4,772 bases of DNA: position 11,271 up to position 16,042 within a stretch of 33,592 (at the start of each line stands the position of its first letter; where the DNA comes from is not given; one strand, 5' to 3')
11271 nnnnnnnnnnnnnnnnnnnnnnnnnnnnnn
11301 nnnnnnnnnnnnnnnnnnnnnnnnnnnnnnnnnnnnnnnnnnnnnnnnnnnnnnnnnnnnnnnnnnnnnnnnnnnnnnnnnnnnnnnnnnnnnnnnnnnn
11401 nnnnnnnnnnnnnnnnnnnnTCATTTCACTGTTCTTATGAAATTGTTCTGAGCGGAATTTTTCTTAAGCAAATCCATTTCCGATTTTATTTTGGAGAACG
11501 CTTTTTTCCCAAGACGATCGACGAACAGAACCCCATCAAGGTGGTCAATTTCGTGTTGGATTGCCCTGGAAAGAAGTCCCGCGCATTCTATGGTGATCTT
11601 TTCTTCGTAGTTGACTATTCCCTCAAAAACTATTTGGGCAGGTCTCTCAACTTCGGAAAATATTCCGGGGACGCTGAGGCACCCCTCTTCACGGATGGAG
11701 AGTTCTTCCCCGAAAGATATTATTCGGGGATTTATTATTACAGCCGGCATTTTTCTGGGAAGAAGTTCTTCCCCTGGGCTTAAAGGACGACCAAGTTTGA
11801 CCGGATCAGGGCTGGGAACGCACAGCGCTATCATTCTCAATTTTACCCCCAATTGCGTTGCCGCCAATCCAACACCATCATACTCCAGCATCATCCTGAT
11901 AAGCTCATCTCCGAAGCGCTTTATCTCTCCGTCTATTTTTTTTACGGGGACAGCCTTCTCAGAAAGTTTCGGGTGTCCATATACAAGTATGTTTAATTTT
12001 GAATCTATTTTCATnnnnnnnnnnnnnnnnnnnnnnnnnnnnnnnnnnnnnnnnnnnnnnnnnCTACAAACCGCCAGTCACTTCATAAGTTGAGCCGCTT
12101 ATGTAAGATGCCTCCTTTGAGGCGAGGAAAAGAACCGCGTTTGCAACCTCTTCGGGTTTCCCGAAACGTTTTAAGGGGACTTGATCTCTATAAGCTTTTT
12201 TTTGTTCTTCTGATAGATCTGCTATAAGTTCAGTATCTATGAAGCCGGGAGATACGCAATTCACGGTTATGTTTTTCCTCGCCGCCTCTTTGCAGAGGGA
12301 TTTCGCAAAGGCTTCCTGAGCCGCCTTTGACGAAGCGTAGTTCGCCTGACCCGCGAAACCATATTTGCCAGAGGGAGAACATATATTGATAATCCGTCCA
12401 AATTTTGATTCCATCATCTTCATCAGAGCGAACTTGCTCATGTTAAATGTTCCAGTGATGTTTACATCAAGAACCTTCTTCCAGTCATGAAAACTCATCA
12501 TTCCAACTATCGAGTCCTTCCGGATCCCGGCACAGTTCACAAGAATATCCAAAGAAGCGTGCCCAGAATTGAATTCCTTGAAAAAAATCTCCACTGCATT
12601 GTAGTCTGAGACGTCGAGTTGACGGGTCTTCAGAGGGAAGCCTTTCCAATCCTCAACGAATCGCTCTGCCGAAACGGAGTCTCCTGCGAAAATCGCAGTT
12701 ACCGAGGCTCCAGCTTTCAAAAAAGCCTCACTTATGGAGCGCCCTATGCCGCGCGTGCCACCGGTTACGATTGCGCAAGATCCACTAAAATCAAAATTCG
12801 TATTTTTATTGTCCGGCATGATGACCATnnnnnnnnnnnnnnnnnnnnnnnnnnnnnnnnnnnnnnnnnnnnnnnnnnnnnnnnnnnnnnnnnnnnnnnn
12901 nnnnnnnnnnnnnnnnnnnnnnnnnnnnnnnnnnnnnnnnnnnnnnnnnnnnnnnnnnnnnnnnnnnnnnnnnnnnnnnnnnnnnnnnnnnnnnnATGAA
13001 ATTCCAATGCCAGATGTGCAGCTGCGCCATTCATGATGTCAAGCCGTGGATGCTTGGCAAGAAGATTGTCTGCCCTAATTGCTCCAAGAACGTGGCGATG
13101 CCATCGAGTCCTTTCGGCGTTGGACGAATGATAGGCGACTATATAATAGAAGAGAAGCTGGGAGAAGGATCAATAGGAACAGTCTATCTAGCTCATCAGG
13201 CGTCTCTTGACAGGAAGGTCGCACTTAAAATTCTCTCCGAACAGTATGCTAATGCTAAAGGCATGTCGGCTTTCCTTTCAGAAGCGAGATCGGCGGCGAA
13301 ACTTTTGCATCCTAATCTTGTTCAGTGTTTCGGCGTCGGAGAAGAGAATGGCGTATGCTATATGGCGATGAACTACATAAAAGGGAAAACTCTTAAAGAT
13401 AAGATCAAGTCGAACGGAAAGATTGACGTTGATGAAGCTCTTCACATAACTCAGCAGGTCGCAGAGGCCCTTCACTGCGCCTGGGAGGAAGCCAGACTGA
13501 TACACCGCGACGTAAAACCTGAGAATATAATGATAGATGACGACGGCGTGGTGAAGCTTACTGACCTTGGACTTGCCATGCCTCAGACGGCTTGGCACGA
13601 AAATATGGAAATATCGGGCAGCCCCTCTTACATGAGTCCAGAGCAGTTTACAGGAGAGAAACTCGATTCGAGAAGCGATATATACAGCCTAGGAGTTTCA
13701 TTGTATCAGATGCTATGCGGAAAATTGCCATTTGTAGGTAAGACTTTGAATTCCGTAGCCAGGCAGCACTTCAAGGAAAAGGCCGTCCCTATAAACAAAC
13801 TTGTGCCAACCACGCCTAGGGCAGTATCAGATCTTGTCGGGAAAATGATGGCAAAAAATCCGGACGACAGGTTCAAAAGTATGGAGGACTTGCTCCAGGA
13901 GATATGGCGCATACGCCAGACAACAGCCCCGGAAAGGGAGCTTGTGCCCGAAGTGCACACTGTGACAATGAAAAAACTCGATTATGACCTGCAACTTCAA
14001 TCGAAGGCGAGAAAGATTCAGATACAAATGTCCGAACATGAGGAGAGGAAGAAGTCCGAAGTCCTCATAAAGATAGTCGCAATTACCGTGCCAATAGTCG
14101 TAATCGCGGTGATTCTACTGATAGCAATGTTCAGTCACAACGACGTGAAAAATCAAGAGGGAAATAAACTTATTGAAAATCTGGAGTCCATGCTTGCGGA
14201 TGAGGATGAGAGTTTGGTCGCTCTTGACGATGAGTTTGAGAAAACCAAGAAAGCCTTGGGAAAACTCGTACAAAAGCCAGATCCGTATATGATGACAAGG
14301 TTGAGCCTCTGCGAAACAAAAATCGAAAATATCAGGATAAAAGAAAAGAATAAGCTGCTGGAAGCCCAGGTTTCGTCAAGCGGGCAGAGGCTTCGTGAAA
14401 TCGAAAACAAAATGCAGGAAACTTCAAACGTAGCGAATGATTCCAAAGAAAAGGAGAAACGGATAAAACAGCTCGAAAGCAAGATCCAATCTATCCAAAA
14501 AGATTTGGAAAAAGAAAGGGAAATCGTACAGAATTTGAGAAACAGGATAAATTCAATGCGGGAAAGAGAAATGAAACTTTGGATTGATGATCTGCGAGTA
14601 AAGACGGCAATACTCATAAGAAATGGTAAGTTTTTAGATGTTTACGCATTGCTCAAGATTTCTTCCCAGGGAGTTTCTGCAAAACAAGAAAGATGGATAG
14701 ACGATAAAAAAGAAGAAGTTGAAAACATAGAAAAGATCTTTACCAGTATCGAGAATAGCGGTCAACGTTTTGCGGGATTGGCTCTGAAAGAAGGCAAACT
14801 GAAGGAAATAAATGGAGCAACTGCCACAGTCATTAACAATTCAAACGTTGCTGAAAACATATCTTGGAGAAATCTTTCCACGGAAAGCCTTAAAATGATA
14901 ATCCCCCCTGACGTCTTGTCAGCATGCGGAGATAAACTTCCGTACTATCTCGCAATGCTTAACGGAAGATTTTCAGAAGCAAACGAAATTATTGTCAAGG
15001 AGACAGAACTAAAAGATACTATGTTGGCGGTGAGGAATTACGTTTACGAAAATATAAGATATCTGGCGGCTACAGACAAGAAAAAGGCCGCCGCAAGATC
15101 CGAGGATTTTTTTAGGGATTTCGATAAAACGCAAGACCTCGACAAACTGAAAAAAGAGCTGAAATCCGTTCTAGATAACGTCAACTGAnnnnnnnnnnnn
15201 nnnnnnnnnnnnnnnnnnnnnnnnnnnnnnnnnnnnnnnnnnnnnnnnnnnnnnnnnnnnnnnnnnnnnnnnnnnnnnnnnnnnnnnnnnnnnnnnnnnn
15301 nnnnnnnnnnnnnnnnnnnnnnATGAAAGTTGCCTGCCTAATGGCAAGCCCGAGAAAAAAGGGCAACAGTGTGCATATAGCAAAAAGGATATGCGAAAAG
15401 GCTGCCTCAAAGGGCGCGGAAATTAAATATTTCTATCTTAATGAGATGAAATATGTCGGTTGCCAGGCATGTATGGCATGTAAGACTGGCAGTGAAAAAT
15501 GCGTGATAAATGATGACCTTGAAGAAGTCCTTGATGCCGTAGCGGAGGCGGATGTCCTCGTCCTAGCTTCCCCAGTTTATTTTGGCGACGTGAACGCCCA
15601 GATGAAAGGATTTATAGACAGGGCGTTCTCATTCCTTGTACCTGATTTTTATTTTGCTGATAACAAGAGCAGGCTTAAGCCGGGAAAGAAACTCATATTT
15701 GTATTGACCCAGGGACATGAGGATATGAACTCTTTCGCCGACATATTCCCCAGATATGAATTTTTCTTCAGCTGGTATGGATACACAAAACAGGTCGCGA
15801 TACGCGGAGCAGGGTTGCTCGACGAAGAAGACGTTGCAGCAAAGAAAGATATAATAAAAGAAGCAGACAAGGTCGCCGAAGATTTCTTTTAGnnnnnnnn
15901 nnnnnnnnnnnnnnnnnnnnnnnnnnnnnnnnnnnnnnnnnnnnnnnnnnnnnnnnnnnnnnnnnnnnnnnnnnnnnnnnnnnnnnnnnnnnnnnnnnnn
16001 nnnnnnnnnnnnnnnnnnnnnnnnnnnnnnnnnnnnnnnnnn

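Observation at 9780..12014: Bacterial Cdc123/D123-type ATP-grasp gene coupled to an acidic-tailed membrane protein inside the def operon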

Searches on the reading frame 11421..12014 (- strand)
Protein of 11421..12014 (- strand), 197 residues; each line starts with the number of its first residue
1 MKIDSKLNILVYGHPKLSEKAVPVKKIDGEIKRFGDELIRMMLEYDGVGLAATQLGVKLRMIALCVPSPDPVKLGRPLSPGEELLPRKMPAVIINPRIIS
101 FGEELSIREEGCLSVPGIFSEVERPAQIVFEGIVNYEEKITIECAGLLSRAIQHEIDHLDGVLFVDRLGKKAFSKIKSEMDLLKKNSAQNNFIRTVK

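Call 3: search_protein_families(library=pfam, proteins=[window:11421-12014:-], max_evalue=1)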
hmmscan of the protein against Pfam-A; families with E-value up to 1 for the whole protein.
window:11421-12014:- (197 aa): 1 family
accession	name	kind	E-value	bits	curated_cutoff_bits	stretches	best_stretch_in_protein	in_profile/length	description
PF01327.26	Pep_deformylase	-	3e-42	144.3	22.8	1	7-171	2-153/156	Polypeptide deformylase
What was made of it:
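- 11421..12014 (-): Peptide deformylase (def), 197 aa, with all three catalytic motifs (GLAATQ, EGCLS, HEIDH). Pfam PF01327 E=3e-42 (call 3).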

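Call 4: search_protein_families(library=ncbifam, proteins=[window:11421-12014:-], max_evalue=1)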
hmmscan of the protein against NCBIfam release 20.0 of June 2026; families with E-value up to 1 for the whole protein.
window:11421-12014:- (197 aa): 6 families
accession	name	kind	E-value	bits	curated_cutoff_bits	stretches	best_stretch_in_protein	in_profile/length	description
NF001159.1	PRK00150.1-3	subfamily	2.5e-41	141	125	1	7-180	3-162/167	peptide deformylase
TIGR00079.1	pept_deformyl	equivalog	1.8e-39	134.9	103.95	1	7-180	2-159/161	peptide deformylase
NF009484.0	PRK12846.1-5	equivalog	3.6e-25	88.6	190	2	84-170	63-149/165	peptide deformylase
NF009483.0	PRK12846.1-4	equivalog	1.5e-20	73.7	267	1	9-170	6-158/193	peptide deformylase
NF011189.0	PRK14595.1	equivalog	9.3e-15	54.7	232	2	93-170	71-148/162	peptide deformylase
NF006670.0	PRK09218.1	equivalog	6e-12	45.7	162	1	89-163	63-135/136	peptide deformylase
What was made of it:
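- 11421..12014 (-): TIGR00079 scores 134.9 against a cut-off of 103.95 (call 4).
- On Peptide deformylase, for the upstream gene: TIGR00079 scores 134.9 against 103.95 (call 4).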

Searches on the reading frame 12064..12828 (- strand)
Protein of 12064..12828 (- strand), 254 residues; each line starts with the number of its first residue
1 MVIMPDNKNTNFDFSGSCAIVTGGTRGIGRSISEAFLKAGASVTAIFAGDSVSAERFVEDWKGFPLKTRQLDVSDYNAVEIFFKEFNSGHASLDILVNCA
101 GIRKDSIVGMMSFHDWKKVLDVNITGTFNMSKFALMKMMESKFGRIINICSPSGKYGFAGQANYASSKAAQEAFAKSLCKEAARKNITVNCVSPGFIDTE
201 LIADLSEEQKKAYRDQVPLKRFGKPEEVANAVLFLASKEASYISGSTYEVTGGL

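Call 3: search_protein_families(library=pfam, proteins=[window:12064-12828:-], max_evalue=1)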
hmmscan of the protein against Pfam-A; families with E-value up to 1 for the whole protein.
window:12064-12828:- (254 aa): 6 families
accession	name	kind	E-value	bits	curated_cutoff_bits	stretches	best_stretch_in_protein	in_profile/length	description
PF13561.12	adh_short_C2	-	6.7e-55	186.7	27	1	26-254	6-235/236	Enoyl-(Acyl carrier protein) reductase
PF00106.31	adh_short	-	2.5e-51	174.4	26.6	1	18-209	2-194/195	short chain dehydrogenase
PF08659.16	KR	-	4.2e-18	66.3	22.6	1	19-182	3-167/180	KR domain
PF01370.27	Epimerase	-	1.6e-06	28.1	20.9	1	20-241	2-230/240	NAD dependent epimerase/dehydratase family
PF16363.11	GDP_Man_Dehyd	-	0.0021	18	27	1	20-161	1-138/332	GDP-mannose 4,6 dehydratase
PF23441.1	SDR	-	0.038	13.8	27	1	170-204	169-201/258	SDR-like rossmann domain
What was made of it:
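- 12064..12828 (-): FabG-like short-chain dehydrogenase, same strand, 49 nt upstream of def. It is the probable first gene of the transcription unit in this lineage only. adh_short_C2 E=7e-55 (call 3).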

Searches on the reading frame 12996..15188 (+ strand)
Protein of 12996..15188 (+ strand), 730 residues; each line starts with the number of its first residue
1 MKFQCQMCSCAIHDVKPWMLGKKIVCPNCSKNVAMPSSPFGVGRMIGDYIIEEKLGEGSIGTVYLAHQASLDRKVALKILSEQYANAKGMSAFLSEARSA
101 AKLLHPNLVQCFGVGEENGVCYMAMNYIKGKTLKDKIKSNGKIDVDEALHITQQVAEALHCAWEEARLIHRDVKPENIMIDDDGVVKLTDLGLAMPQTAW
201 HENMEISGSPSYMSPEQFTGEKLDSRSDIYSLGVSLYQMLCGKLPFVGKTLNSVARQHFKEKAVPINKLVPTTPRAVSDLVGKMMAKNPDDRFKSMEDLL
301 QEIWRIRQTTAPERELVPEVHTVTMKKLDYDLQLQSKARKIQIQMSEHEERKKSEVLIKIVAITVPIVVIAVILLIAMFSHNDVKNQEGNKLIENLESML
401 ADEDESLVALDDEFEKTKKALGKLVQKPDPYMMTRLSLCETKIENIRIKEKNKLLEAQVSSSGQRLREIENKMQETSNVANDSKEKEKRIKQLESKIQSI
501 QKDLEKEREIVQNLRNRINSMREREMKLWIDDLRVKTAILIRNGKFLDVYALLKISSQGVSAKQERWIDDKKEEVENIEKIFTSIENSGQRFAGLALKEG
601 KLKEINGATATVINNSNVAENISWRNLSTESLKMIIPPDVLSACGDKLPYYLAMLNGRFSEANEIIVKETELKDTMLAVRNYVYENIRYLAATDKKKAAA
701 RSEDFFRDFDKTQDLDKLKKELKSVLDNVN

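Call 41: search_protein_families(library=pfam, proteins=[window:12996-15188:+], max_evalue=0.001)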
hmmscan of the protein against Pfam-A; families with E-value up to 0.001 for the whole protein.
window:12996-15188:+ (730 aa): 5 families
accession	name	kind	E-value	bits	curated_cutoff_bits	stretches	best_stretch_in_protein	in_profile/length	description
PF00069.31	Pkinase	-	6.7e-54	183.5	31.7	1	49-304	1-262/263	Protein kinase domain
PF07714.23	PK_Tyr_Ser-Thr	-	5.3e-38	131.2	23.1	1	51-299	3-254/258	Protein tyrosine and serine/threonine kinase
PF01636.29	APH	-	1e-05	25.9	23.2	1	146-200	144-203/239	Phosphotransferase enzyme family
PF14531.12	Kinase-like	-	8.7e-05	22.3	25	1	148-292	147-289/289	Kinase-like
PF03109.22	ABC1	-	0.0002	21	22.9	0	122-194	144-214/244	ABC1 atypical kinase-like domain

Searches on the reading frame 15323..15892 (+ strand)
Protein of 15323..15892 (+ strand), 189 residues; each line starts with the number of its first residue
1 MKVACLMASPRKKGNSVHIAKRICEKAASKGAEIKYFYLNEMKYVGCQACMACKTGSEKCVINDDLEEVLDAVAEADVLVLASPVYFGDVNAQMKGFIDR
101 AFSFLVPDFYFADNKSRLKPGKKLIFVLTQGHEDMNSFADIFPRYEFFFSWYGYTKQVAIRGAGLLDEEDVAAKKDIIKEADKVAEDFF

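Call 41: search_protein_families(library=pfam, proteins=[window:15323-15892:+], max_evalue=0.001)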
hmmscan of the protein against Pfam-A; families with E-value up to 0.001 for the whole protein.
window:15323-15892:+ (189 aa): 4 families
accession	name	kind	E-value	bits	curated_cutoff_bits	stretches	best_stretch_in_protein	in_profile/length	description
PF03358.20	FMN_red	-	5.1e-21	75.3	24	1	1-113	1-99/152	NADPH-dependent FMN reductase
PF02525.22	Flavodoxin_2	-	6.3e-19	68.9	27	1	1-177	1-190/198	Flavodoxin-like fold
PF00258.30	Flavodoxin_1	-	0.0005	20.7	25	0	65-108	35-79/143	Flavodoxin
PF12724.12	Flavodoxin_5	-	0.00068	20.4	27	0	65-100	33-68/145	Flavodoxin domain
